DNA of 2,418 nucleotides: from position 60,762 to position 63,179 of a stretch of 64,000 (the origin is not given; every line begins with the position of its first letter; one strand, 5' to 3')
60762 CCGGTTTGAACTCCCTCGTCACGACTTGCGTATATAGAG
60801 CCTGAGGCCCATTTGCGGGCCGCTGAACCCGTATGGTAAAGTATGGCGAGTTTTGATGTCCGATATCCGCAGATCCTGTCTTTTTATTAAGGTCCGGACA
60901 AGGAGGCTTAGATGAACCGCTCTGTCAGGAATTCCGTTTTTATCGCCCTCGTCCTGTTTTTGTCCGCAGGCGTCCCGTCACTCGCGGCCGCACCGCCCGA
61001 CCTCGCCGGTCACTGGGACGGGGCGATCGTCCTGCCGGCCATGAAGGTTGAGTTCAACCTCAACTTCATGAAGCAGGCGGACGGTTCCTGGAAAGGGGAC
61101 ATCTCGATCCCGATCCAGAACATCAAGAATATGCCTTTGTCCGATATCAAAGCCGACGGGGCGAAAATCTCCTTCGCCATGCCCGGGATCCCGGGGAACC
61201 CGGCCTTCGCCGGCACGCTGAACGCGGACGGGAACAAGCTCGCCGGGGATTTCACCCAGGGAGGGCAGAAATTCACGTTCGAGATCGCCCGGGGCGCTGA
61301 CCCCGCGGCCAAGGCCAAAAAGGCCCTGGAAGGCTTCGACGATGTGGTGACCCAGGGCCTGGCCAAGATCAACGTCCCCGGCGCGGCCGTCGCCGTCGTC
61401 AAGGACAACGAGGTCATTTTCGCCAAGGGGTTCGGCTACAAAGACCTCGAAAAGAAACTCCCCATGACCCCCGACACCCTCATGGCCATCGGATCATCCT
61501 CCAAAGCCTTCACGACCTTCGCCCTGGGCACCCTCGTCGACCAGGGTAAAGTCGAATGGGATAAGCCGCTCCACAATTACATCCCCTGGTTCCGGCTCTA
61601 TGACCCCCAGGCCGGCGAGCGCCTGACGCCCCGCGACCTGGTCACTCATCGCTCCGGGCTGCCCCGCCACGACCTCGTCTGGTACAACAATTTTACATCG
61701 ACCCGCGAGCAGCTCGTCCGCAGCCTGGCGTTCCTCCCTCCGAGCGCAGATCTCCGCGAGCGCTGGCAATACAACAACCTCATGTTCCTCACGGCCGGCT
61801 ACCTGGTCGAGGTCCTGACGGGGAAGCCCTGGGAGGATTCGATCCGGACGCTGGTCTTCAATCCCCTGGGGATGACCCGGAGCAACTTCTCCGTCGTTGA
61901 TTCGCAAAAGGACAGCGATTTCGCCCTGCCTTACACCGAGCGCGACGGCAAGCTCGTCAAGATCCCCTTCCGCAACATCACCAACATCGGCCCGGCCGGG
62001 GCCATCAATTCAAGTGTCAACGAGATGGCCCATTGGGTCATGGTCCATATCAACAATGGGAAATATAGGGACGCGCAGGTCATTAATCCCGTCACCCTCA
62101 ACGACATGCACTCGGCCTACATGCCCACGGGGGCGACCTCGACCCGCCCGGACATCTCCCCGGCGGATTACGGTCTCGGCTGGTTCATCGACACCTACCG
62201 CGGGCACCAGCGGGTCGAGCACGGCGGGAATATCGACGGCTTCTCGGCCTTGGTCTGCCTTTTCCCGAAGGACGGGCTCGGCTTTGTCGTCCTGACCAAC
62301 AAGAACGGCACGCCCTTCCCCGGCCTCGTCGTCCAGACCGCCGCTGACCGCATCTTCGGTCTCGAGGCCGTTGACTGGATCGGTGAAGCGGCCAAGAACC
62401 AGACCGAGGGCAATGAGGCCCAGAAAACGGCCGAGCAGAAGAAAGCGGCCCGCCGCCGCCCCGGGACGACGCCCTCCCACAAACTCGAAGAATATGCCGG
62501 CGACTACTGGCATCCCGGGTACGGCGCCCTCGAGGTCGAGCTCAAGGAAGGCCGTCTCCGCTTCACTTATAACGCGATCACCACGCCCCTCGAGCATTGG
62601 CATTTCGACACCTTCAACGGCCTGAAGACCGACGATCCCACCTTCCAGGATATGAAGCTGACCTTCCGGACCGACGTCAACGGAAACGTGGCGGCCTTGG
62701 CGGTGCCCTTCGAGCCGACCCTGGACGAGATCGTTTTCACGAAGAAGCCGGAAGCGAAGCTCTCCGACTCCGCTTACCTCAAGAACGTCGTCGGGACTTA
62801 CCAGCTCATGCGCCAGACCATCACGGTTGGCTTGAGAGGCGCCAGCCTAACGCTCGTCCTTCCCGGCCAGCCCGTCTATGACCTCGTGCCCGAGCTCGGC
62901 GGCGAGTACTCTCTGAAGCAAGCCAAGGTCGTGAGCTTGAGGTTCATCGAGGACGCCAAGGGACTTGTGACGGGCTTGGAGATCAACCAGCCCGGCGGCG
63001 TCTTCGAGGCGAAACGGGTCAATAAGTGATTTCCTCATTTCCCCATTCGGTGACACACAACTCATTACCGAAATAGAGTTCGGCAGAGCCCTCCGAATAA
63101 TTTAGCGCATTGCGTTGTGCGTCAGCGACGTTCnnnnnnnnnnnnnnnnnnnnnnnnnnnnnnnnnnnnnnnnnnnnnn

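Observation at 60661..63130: Two copies of a roughly 95-bp AT-rich inverted-repeat-bearing element bracketing the beta-lactamase-family gene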

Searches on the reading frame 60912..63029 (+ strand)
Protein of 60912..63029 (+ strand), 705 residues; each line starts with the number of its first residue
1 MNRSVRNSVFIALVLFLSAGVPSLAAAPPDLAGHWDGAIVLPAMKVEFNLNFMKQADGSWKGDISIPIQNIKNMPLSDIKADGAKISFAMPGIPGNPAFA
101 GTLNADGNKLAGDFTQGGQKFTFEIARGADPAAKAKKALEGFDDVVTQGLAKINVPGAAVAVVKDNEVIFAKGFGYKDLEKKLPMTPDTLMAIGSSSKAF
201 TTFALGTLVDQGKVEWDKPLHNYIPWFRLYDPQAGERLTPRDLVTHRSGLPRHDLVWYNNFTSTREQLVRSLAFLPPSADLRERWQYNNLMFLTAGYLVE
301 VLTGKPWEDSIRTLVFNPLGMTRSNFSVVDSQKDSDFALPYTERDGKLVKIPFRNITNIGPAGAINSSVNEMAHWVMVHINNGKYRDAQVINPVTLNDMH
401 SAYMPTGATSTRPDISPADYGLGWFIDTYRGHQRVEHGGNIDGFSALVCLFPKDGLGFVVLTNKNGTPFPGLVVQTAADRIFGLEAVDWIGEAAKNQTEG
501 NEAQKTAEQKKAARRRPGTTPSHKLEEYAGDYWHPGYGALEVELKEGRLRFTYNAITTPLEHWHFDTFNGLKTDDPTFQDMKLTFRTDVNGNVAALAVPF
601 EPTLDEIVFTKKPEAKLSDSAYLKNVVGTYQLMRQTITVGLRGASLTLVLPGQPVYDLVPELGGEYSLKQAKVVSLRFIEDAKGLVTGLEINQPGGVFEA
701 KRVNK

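Call 12: search_protein_families(library=pfam, proteins=[window:60912-63029:+], max_evalue=0.01)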
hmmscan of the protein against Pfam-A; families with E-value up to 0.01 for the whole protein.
window:60912-63029:+ (705 aa): 2 families
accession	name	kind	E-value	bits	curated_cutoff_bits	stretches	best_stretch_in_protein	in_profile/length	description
PF00144.29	Beta-lactamase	-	3.1e-71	240.7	27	1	142-470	1-316/329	Beta-lactamase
PF11954.13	DUF3471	-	7.7e-25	87.7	29.3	1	515-610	2-102/103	Domain of unknown function (DUF3471)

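Call 14: find_encoding_contigs(protein=window:60912-63029:+, flank=10000, max_places=10)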
Protein window:60912-63029:+ (705 aa): 24 contigs read that carry it; 10 places shown.
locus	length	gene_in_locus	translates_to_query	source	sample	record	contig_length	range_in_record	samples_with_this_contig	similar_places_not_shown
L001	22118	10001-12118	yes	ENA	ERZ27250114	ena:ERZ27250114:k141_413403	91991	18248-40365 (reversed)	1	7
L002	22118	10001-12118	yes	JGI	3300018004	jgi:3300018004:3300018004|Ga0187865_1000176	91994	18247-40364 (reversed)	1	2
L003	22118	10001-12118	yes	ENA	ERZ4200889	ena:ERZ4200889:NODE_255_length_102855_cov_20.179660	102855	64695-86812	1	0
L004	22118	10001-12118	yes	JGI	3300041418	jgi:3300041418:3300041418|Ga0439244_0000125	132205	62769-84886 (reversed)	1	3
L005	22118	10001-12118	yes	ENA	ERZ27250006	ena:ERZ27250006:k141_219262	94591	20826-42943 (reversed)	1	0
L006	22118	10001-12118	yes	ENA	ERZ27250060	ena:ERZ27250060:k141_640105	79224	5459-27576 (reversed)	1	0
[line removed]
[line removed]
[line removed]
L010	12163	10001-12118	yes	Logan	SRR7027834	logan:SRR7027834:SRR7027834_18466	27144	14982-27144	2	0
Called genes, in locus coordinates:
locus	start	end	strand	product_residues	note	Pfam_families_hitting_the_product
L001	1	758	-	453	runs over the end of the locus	-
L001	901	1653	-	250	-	-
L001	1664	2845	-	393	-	PF00557:Peptidase_M24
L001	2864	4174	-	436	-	PF07690:MFS_1, PF00854:PTR2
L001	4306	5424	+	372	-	PF06379:RhaT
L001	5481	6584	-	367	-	PF01547:SBP_bac_1, PF13531:SBP_bac_11 (weak), PF13416:SBP_bac_8, PF13343:SBP_bac_6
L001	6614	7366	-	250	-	PF00528:BPD_transp_1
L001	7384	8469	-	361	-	PF00528:BPD_transp_1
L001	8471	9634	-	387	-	PF00005:ABC_tran, PF08402:TOBE_2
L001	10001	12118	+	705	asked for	PF00144:Beta-lactamase, PF11954:DUF3471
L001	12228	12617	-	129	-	-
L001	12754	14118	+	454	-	PF13520:AA_permease_2, PF00324:AA_permease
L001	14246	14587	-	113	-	PF08448:PAS_4 (weak), PF13426:PAS_9 (weak)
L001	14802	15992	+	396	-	PF03576:Peptidase_S58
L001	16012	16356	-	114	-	-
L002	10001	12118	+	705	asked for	PF00144:Beta-lactamase, PF11954:DUF3471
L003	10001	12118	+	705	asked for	PF00144:Beta-lactamase, PF11954:DUF3471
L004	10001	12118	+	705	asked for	PF00144:Beta-lactamase, PF11954:DUF3471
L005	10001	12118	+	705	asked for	PF00144:Beta-lactamase, PF11954:DUF3471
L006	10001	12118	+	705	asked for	PF00144:Beta-lactamase, PF11954:DUF3471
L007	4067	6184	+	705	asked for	PF00144:Beta-lactamase, PF11954:DUF3471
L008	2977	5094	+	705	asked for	PF00144:Beta-lactamase, PF11954:DUF3471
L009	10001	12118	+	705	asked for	PF00144:Beta-lactamase, PF11954:DUF3471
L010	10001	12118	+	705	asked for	PF00144:Beta-lactamase, PF11954:DUF3471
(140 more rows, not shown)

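Call 44: find_homologous_proteins(query=window:60912-63029:+, max_evalue=1e-50)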
Query window:60912-63029:+ (705 aa): 7666 proteins with E <= 1e-50 among 8000 candidates; the best 120 are listed.
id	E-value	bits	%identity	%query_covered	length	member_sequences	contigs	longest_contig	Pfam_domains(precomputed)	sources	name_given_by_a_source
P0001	0.0e+0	1624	100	100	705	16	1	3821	PF11954.14,PF00144.30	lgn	-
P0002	0.0e+0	1435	87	100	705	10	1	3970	PF11954.14,PF00144.30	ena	-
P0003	0.0e+0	1408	85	100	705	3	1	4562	PF11954.14,PF00144.30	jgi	jgi:CubicO group peptidase (beta-lactamase class C family)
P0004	0.0e+0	1383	84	100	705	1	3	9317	PF11954.14,PF00144.30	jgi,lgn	jgi:CubicO group peptidase (beta-lactamase class C family)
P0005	0.0e+0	1383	83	100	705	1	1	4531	PF11954.14,PF00144.30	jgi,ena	-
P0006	0.0e+0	1377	83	100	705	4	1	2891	PF11954.14,PF00144.30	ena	-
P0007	0.0e+0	1376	82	100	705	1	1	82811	PF11954.14,PF00144.30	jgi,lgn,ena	-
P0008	0.0e+0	1347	81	100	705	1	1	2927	PF11954.14,PF00144.30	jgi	jgi:CubicO group peptidase (beta-lactamase class C family)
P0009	0.0e+0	1346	81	100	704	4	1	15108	PF11954.14,PF00144.30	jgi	jgi:CubicO group peptidase (beta-lactamase class C family)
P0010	0.0e+0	1335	80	100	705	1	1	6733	PF11954.14,PF00144.30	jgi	jgi:CubicO group peptidase (beta-lactamase class C family)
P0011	0.0e+0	1334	82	96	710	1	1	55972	PF11954.14,PF00144.30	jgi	jgi:CubicO group peptidase (beta-lactamase class C family)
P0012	0.0e+0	1333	81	99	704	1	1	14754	PF11954.14,PF00144.30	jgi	jgi:CubicO group peptidase (beta-lactamase class C family)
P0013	0.0e+0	1321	78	100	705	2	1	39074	PF11954.14,PF00144.30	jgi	jgi:CubicO group peptidase (beta-lactamase class C family)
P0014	0.0e+0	1315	79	100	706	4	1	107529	PF11954.14,PF00144.30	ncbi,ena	-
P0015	0.0e+0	1312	81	96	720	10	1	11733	PF11954.14,PF00144.30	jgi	jgi:CubicO group peptidase (beta-lactamase class C family)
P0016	0.0e+0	1306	80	95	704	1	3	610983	PF11954.14,PF00144.30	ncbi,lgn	-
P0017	0.0e+0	1290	77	100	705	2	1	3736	PF11954.14,PF00144.30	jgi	jgi:CubicO group peptidase (beta-lactamase class C family)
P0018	0.0e+0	1278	78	96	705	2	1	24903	PF11954.14,PF00144.30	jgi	-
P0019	0.0e+0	1237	77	95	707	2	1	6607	PF11954.14,PF00144.30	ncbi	-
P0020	0.0e+0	1208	74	96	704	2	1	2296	PF11954.14,PF00144.30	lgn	-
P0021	0.0e+0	1159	70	99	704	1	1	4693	PF11954.14,PF00144.30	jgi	-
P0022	0.0e+0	1159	69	99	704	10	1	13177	PF11954.14,PF00144.30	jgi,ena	-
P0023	0.0e+0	1158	70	99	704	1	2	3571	PF11954.14,PF00144.30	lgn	-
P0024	0.0e+0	1157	69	100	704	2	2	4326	PF11954.14,PF00144.30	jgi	jgi:CubicO group peptidase (beta-lactamase class C family)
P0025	0.0e+0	1156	72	98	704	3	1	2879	PF11954.14,PF00144.30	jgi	-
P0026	0.0e+0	1155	71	98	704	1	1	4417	PF11954.14,PF00144.30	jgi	-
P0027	0.0e+0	1153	70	99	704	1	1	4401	PF11954.14,PF00144.30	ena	-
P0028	0.0e+0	1151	71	98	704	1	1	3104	PF11954.14,PF00144.30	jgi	jgi:CubicO group peptidase (beta-lactamase class C family)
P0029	0.0e+0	1150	71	98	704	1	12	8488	PF11954.14,PF00144.30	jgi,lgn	jgi:CubicO group peptidase (beta-lactamase class C family)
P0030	0.0e+0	1148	70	98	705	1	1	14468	PF11954.14,PF00144.30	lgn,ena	-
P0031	0.0e+0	1148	70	98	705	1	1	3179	PF11954.14,PF00144.30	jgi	jgi:CubicO group peptidase (beta-lactamase class C family)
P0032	0.0e+0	1146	69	99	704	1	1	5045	PF11954.14,PF00144.30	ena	-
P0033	0.0e+0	1145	70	96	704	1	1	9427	PF11954.14,PF00144.30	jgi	jgi:CubicO group peptidase (beta-lactamase class C family)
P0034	0.0e+0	1145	68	100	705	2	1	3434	PF11954.14,PF00144.30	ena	-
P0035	0.0e+0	1145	69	99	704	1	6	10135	PF11954.14,PF00144.30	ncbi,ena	-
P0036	0.0e+0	1144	69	99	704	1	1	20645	PF11954.14,PF00144.30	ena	-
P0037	0.0e+0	1144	69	99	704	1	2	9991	PF11954.14,PF00144.30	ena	-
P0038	0.0e+0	1144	69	99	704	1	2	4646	PF11954.14,PF00144.30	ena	-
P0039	0.0e+0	1143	70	98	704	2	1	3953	PF11954.14,PF00144.30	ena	-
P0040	0.0e+0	1141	69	99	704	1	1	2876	PF11954.14,PF00144.30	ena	-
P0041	0.0e+0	1140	69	98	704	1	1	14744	PF11954.14,PF00144.30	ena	-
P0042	0.0e+0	1140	69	98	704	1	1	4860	PF11954.14,PF00144.30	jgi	-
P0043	0.0e+0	1140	70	98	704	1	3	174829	PF11954.14,PF00144.30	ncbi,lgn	-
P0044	0.0e+0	1139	69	98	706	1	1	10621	PF11954.14,PF00144.30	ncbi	-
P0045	0.0e+0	1137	69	98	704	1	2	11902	PF11954.14,PF00144.30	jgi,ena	-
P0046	0.0e+0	1137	68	100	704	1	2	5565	PF11954.14,PF00144.30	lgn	-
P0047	0.0e+0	1136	70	96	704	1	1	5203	PF11954.14,PF00144.30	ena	-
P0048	0.0e+0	1136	68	99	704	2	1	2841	PF11954.14,PF00144.30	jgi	jgi:CubicO group peptidase (beta-lactamase class C family)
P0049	0.0e+0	1135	68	99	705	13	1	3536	PF11954.14,PF00144.30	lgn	-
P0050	0.0e+0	1134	68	99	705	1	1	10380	PF11954.14,PF00144.30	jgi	jgi:CubicO group peptidase (beta-lactamase class C family)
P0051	0.0e+0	1133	69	96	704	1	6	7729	PF11954.14,PF00144.30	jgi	-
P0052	0.0e+0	1133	71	96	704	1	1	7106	PF11954.14,PF00144.30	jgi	jgi:CubicO group peptidase (beta-lactamase class C family)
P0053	0.0e+0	1133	70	96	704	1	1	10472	PF11954.14,PF00144.30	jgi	jgi:CubicO group peptidase (beta-lactamase class C family)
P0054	0.0e+0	1133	70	97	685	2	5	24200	PF11954.14,PF00144.30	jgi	jgi:CubicO group peptidase (beta-lactamase class C family)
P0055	0.0e+0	1132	69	96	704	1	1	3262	PF11954.14,PF00144.30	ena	-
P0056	0.0e+0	1132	69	100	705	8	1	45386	PF11954.14,PF00144.30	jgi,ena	-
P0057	0.0e+0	1132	69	100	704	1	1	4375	PF11954.14,PF00144.30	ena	-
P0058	0.0e+0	1131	70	96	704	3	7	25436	PF11954.14,PF00144.30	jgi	jgi:CubicO group peptidase (beta-lactamase class C family)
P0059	0.0e+0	1131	68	96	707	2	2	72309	PF11954.14,PF00144.30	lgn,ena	-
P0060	0.0e+0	1131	68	99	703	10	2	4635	PF11954.14,PF00144.30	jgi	jgi:CubicO group peptidase (beta-lactamase class C family)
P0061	0.0e+0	1131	67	100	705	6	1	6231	PF11954.14,PF00144.30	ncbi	-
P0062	0.0e+0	1130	68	100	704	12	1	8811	PF11954.14,PF00144.30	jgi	jgi:CubicO group peptidase (beta-lactamase class C family)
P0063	0.0e+0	1130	68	100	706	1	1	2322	PF11954.14,PF00144.30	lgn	-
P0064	0.0e+0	1129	67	100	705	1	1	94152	PF11954.14,PF00144.30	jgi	-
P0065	0.0e+0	1129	68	100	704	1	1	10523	PF11954.14,PF00144.30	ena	-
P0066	0.0e+0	1128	68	100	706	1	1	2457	PF11954.14,PF00144.30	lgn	-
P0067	0.0e+0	1127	68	100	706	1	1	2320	PF11954.14,PF00144.30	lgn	-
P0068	0.0e+0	1127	66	100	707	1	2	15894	PF11954.14,PF00144.30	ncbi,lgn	-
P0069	0.0e+0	1126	68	95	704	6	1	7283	PF11954.14,PF00144.30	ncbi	-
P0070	0.0e+0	1126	69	96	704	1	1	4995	PF11954.14,PF00144.30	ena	-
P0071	0.0e+0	1125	68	99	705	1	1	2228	PF11954.14,PF00144.30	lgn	-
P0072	0.0e+0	1125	69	96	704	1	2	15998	PF11954.14,PF00144.30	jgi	jgi:CubicO group peptidase (beta-lactamase class C family)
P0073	0.0e+0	1125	68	100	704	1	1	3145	PF11954.14,PF00144.30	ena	-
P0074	0.0e+0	1123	67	96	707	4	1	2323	PF11954.14,PF00144.30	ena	-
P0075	0.0e+0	1123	68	98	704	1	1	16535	PF11954.14,PF00144.30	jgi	jgi:CubicO group peptidase (beta-lactamase class C family)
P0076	0.0e+0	1120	69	99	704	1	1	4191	PF11954.14,PF00144.30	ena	-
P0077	0.0e+0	1120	68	99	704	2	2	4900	PF11954.14,PF00144.30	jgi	jgi:CubicO group peptidase (beta-lactamase class C family)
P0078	0.0e+0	1120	68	97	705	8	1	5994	PF11954.14,PF00144.30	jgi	-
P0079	0.0e+0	1119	67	96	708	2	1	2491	PF11954.14,PF00144.30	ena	-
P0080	0.0e+0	1118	70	95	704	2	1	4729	PF11954.14,PF00144.30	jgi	jgi:CubicO group peptidase (beta-lactamase class C family)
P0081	0.0e+0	1117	67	99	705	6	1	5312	PF11954.14,PF00144.30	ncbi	-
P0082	0.0e+0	1116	67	99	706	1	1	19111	PF11954.14,PF00144.30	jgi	-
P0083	0.0e+0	1116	68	99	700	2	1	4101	PF11954.14,PF00144.30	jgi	-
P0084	0.0e+0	1115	68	100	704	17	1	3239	PF11954.14,PF00144.30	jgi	jgi:CubicO group peptidase (beta-lactamase class C family)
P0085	0.0e+0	1114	67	100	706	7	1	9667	PF11954.14,PF00144.30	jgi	-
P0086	0.0e+0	1113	68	100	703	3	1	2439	PF11954.14,PF00144.30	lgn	-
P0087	0.0e+0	1112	67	100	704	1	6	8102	PF11954.14,PF00144.30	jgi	jgi:CubicO group peptidase (beta-lactamase class C family)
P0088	0.0e+0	1111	69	97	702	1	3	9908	PF11954.14,PF00144.30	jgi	jgi:CubicO group peptidase (beta-lactamase class C family)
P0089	0.0e+0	1111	68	97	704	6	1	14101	PF11954.14,PF00144.30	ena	-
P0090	0.0e+0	1111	67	99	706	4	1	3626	PF11954.14,PF00144.30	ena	-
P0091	0.0e+0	1110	67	100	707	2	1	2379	PF11954.14,PF00144.30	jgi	jgi:CubicO group peptidase (beta-lactamase class C family)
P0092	0.0e+0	1109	69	97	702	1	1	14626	PF11954.14,PF00144.30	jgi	jgi:CubicO group peptidase (beta-lactamase class C family)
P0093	0.0e+0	1109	66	100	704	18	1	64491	PF11954.14,PF00144.30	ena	-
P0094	0.0e+0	1106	67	100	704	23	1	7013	PF11954.14,PF00144.30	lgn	-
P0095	0.0e+0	1106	67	96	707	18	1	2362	PF11954.14,PF00144.30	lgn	-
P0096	0.0e+0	1106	67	100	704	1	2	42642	PF11954.14,PF00144.30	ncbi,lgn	-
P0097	0.0e+0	1105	66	100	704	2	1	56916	PF11954.14,PF00144.30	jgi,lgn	jgi:CubicO group peptidase (beta-lactamase class C family)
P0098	0.0e+0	1104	66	96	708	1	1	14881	PF11954.14,PF00144.30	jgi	jgi:CubicO group peptidase (beta-lactamase class C family)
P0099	0.0e+0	1104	66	96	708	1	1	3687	PF11954.14,PF00144.30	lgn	-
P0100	0.0e+0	1103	66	99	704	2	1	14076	PF11954.14,PF00144.30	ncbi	-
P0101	0.0e+0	1103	66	100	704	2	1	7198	PF11954.14,PF00144.30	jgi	jgi:CubicO group peptidase (beta-lactamase class C family)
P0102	0.0e+0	1102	64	100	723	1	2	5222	PF11954.14,PF00144.30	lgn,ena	-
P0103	0.0e+0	1102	65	100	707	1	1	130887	PF11954.14,PF00144.30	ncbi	ncbi:MAG: serine hydrolase [Candidatus Aminicenantales bacterium]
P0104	0.0e+0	1101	67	100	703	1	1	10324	PF11954.14,PF00144.30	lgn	-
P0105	0.0e+0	1099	69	95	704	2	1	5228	PF11954.14,PF00144.30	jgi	jgi:CubicO group peptidase (beta-lactamase class C family)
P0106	0.0e+0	1098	67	100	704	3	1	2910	PF11954.14,PF00144.30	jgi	jgi:CubicO group peptidase (beta-lactamase class C family)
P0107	0.0e+0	1096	66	96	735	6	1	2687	PF11954.14,PF00144.30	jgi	-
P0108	0.0e+0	1094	65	96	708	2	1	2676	PF11954.14,PF00144.30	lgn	-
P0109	0.0e+0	1094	66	99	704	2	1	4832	PF11954.14,PF00144.30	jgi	jgi:CubicO group peptidase (beta-lactamase class C family)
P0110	0.0e+0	1091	65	100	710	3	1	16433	PF11954.14,PF00144.30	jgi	-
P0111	0.0e+0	1072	65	99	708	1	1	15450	PF11954.14,PF00144.30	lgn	-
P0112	0.0e+0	1068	65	99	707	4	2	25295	PF11954.14,PF00144.30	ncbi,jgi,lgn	jgi:CubicO group peptidase (beta-lactamase class C family)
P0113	0.0e+0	1067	64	100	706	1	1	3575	PF11954.14,PF00144.30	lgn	-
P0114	0.0e+0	1065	65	99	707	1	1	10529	PF11954.14,PF00144.30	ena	-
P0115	0.0e+0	1065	66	97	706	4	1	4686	PF11954.14,PF00144.30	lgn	-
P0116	0.0e+0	1058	63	100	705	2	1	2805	PF11954.14,PF00144.30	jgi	jgi:CubicO group peptidase (beta-lactamase class C family)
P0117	0.0e+0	1057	63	100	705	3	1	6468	PF11954.14,PF00144.30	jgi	-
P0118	0.0e+0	1057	63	100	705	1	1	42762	PF11954.14,PF00144.30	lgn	-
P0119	0.0e+0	1056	64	98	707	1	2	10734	PF11954.14,PF00144.30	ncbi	-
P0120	0.0e+0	1056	64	99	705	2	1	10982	PF11954.14,PF00144.30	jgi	jgi:CubicO group peptidase (beta-lactamase class C family)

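Call 45: find_encoding_contigs(protein=P0007, flank=6000, max_places=1)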
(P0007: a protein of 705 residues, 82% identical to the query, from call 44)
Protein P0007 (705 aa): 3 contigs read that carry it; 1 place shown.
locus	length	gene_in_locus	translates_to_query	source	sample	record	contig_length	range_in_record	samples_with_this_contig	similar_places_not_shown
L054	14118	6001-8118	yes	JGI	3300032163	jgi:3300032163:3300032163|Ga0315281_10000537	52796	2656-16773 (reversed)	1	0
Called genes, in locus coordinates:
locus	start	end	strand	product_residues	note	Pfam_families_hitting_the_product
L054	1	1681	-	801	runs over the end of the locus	PF00069:Pkinase, PF07714:PK_Tyr_Ser-Thr, PF03109:ABC1, PF01636:APH (weak), PF07719:TPR_2 (faint), PF13424:TPR_12 (faint)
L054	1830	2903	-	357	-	PF01547:SBP_bac_1 (weak), PF13531:SBP_bac_11 (weak), PF13416:SBP_bac_8, PF13343:SBP_bac_6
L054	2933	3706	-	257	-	PF00528:BPD_transp_1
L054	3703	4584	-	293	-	PF00528:BPD_transp_1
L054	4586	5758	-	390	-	PF00005:ABC_tran, PF08402:TOBE_2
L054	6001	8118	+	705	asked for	PF00144:Beta-lactamase, PF11954:DUF3471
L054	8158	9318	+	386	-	PF01208:URO-D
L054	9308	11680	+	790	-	PF13802:Gal_mutarotas_2, PF01055:Glyco_hydro_31_2nd, PF21365:Glyco_hydro_31_3rd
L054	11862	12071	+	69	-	-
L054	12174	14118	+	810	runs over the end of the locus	PF07517:SecA_DEAD, PF01043:SecA_PP_bind, PF21090:P-loop_SecA, PF07516:SecA_SW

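Call 46: find_encoding_contigs(protein=P0014, flank=6000, max_places=1)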
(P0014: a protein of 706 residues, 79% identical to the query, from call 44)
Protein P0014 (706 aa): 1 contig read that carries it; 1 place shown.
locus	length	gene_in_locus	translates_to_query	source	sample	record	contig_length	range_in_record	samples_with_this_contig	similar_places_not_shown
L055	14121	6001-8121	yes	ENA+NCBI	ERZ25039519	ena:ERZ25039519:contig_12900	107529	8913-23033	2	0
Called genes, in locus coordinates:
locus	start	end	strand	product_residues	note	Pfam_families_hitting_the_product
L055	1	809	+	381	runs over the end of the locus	PF06379:RhaT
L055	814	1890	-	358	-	PF01547:SBP_bac_1 (faint), PF13416:SBP_bac_8, PF13531:SBP_bac_11 (weak), PF13343:SBP_bac_6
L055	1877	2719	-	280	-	PF05050:Methyltransf_21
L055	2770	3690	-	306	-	PF00528:BPD_transp_1 (weak)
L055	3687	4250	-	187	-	PF00528:BPD_transp_1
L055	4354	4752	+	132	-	-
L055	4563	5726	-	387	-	PF00005:ABC_tran, PF08402:TOBE_2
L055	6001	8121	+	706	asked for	PF00144:Beta-lactamase, PF11954:DUF3471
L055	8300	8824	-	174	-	-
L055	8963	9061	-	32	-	-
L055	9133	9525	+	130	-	-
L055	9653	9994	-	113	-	-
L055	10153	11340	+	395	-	PF03576:Peptidase_S58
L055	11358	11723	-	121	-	-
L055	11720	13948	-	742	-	PF01804:Penicil_amidase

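Call 47: find_encoding_contigs(protein=P0016, flank=6000, max_places=1)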
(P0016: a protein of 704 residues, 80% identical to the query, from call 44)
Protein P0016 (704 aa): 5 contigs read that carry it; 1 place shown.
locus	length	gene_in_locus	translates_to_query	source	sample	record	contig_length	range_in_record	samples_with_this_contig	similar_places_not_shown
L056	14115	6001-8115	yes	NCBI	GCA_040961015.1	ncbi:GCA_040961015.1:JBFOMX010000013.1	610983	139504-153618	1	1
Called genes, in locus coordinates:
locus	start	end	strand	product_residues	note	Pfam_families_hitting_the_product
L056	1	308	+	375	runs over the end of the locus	PF06379:RhaT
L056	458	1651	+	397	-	PF13088:BNR_2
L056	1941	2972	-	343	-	PF01547:SBP_bac_1 (faint), PF13531:SBP_bac_11 (weak), PF13416:SBP_bac_8, PF13343:SBP_bac_6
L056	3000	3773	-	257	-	PF00528:BPD_transp_1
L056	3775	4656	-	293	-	PF00528:BPD_transp_1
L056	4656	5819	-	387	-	PF00005:ABC_tran, PF08402:TOBE_2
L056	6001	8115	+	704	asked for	PF00144:Beta-lactamase, PF11954:DUF3471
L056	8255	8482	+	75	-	-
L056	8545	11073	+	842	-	PF07517:SecA_DEAD, PF01043:SecA_PP_bind, PF21090:P-loop_SecA, PF07516:SecA_SW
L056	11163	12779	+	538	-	PF04616:Glyco_hydro_43, PF17851:GH43_C2 (weak)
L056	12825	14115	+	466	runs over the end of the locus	PF13520:AA_permease_2, PF00324:AA_permease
